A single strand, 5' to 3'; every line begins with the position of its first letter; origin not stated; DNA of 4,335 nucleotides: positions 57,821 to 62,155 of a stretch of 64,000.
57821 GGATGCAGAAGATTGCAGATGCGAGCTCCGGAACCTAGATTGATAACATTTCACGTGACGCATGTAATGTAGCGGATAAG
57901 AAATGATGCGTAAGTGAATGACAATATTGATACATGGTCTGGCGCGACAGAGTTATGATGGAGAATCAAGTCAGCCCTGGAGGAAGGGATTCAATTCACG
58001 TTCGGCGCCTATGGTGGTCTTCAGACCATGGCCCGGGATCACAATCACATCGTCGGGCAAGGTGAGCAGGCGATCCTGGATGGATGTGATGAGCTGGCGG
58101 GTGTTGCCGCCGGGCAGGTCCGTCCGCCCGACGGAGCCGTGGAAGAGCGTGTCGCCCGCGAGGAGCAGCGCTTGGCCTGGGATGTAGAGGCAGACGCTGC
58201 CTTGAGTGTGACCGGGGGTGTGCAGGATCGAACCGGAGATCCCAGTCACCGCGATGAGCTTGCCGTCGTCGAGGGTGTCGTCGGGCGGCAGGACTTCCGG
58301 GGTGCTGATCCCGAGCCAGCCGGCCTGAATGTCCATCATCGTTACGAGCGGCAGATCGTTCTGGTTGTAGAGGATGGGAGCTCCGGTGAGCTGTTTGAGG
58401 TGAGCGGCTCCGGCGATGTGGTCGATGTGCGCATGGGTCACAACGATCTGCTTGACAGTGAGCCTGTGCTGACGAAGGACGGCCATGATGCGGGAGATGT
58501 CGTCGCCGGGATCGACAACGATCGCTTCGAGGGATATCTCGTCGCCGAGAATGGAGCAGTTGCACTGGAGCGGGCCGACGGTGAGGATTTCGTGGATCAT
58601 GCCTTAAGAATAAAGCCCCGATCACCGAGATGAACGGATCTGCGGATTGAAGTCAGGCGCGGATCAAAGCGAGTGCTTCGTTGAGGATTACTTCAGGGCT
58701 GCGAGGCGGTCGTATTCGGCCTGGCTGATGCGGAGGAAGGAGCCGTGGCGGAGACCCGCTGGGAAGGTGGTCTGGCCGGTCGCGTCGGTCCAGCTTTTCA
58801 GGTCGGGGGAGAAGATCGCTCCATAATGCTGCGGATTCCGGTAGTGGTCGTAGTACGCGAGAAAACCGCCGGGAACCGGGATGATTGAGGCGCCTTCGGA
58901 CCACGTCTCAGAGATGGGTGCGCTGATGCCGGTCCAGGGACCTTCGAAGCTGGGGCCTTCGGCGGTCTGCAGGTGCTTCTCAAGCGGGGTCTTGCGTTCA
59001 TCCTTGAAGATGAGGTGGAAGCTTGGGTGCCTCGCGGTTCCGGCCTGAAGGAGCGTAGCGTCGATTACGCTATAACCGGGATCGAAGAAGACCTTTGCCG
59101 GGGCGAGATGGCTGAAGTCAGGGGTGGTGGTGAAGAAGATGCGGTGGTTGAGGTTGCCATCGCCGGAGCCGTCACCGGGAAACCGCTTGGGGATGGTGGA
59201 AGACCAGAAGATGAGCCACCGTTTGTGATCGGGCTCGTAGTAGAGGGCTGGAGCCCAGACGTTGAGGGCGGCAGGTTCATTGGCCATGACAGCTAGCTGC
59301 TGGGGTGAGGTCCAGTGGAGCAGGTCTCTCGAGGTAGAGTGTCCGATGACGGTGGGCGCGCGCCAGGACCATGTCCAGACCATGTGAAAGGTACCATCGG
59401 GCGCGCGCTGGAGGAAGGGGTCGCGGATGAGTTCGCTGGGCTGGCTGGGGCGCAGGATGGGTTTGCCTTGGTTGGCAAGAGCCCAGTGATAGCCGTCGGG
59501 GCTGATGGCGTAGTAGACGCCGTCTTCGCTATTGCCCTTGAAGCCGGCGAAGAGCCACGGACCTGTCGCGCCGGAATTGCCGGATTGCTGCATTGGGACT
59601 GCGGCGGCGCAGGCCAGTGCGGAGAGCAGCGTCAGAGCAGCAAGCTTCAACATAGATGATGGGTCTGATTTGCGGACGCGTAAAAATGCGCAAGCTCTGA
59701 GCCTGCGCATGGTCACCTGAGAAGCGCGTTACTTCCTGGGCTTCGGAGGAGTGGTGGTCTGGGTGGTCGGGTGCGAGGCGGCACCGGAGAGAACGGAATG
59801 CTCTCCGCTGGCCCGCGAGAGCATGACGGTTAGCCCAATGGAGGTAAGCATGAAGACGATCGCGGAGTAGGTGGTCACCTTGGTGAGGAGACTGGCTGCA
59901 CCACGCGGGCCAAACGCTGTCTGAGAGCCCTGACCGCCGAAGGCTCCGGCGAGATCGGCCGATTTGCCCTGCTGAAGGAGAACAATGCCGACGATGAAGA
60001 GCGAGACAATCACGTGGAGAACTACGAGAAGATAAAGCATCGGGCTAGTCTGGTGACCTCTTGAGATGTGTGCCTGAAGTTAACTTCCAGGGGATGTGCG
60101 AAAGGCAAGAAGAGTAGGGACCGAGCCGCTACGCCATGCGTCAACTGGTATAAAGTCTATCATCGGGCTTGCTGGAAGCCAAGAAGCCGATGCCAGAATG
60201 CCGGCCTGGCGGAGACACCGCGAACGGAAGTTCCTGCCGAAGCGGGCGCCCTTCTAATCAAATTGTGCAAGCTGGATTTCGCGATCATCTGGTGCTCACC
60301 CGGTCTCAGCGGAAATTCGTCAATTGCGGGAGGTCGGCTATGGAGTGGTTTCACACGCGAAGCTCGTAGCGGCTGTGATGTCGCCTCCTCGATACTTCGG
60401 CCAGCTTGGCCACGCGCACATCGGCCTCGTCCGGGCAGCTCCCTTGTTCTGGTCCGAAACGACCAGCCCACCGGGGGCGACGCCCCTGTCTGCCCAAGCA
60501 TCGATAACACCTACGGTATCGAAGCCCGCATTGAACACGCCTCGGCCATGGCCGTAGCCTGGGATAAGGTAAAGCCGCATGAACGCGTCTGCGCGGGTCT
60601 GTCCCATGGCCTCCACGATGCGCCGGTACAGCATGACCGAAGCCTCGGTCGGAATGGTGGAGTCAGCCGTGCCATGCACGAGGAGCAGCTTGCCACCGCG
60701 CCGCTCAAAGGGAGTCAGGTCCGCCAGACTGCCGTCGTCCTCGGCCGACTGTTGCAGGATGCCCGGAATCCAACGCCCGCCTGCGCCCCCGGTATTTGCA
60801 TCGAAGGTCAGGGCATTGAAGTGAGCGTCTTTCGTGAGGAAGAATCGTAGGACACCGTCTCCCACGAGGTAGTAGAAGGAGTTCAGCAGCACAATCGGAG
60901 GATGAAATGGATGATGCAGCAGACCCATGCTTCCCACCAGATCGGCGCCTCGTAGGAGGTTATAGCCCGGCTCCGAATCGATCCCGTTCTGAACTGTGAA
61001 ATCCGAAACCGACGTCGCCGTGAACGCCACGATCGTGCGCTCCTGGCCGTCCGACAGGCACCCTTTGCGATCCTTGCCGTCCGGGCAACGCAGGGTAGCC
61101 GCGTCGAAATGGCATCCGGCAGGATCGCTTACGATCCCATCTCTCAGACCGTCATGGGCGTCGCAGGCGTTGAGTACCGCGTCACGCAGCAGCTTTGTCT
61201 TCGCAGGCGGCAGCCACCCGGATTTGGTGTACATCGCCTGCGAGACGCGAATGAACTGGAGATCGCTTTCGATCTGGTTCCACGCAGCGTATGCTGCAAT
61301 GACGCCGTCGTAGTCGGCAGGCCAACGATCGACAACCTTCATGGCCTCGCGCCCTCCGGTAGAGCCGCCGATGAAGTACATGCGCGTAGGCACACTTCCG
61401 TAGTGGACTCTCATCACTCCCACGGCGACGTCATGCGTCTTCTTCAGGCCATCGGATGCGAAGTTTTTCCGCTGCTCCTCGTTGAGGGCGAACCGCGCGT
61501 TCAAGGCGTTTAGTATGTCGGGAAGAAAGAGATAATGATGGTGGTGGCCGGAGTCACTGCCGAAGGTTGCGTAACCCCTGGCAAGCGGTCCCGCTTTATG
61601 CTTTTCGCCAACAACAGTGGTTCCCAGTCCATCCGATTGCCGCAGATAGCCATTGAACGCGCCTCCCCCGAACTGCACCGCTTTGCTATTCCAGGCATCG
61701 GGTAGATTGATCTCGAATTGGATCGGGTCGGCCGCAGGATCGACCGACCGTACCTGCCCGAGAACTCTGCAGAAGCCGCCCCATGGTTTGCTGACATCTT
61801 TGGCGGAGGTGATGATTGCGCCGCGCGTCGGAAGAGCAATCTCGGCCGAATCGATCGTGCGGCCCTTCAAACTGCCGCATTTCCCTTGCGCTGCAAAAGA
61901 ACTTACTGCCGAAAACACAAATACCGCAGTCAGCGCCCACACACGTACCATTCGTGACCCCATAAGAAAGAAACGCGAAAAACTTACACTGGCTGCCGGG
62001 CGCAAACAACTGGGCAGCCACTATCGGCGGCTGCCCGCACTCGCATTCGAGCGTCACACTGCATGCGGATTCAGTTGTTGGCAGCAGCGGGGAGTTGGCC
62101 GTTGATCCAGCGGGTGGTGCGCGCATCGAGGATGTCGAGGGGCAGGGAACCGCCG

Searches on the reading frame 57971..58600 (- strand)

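Call 54: search_protein_families(library=pfam, proteins=[window:57971-58600:-], max_evalue=0.01)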
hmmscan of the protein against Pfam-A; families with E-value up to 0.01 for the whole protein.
window:57971-58600:- (209 aa): 2 families
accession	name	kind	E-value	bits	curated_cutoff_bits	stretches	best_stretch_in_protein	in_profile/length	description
PF00753.33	Lactamase_B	-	2.6e-34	119.3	22.7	1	9-191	2-196/196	Metallo-beta-lactamase superfamily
PF12706.13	Lactamase_B_2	-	1.1e-05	25.6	27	1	27-73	3-55/200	Beta-lactamase superfamily domain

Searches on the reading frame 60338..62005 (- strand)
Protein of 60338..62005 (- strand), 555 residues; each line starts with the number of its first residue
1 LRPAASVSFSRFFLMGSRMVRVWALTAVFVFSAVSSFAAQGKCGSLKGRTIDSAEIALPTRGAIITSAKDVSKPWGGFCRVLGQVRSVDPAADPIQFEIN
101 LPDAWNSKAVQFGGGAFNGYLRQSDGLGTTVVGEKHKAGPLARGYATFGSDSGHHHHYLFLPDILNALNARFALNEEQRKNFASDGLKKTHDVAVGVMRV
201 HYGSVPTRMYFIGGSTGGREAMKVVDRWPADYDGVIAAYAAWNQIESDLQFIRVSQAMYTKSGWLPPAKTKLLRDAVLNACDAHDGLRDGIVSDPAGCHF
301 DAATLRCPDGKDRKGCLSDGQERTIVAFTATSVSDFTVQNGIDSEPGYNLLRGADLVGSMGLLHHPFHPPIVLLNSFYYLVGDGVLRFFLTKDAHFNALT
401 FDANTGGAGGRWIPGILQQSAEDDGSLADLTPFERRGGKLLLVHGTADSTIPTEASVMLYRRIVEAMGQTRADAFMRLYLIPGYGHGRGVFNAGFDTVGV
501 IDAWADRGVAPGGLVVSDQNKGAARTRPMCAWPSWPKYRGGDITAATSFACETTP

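Call 75: search_protein_families(library=pfam, proteins=[window:60338-62005:-], max_evalue=0.00001)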
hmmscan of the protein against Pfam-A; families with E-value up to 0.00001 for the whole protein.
window:60338-62005:- (555 aa): 2 families
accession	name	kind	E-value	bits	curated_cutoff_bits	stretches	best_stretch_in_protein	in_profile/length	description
PF07519.17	Tannase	-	1.8e-99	334.2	29.8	1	79-551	1-489/490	Tannase and feruloyl esterase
PF00326.27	Peptidase_S9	-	6.5e-06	26.2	22.6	0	426-505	131-206/213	Prolyl oligopeptidase family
